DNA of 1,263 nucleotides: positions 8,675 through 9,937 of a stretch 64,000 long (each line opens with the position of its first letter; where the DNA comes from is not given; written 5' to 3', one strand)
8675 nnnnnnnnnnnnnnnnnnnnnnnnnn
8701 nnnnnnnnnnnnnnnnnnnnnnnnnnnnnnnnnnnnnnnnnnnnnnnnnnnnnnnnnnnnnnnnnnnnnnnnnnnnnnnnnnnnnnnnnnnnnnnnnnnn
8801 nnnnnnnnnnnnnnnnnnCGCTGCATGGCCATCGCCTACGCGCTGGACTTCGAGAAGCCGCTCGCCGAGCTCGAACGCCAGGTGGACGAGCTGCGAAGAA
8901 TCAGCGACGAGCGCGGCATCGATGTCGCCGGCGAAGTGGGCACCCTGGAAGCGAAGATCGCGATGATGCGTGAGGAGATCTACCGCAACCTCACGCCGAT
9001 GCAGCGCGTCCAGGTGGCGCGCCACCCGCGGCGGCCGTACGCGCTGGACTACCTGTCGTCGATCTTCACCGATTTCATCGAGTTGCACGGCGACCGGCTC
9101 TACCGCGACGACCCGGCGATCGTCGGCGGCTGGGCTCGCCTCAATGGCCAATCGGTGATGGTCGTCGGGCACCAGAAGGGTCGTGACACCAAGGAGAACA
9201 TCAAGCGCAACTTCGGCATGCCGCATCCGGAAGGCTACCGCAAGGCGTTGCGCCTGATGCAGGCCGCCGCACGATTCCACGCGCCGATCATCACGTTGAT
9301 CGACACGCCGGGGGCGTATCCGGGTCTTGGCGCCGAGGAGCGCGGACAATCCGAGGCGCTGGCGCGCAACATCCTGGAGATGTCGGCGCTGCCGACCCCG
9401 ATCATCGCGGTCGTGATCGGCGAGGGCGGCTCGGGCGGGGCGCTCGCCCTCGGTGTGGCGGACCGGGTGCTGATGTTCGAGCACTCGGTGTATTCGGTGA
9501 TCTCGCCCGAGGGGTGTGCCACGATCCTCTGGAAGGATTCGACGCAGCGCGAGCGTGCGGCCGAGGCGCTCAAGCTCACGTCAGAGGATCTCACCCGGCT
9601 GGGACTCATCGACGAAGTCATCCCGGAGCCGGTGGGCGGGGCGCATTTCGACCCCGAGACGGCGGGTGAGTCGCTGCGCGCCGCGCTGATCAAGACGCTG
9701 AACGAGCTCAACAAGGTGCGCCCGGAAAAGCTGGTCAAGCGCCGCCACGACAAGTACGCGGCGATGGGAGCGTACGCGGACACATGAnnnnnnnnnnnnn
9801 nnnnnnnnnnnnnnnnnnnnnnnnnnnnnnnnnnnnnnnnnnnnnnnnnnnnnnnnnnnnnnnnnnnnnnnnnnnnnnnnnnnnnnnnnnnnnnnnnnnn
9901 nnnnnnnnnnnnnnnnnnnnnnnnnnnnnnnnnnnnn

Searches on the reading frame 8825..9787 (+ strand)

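Call 57: search_protein_families(library=pfam, proteins=[window:8825-9787:+], max_evalue=0.00001)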
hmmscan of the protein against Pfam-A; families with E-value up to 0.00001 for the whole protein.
window:8825-9787:+ (320 aa): 2 families
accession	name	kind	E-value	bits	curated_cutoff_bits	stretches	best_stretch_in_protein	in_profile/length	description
PF03255.19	ACCA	-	5.5e-149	495.9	23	1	7-315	2-310/310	Acetyl co-enzyme A carboxylase carboxyltransferase-like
PF01039.27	Carboxyl_trans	-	4.9e-17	62.2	22.3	1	98-246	283-427/493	Carboxyl transferase domain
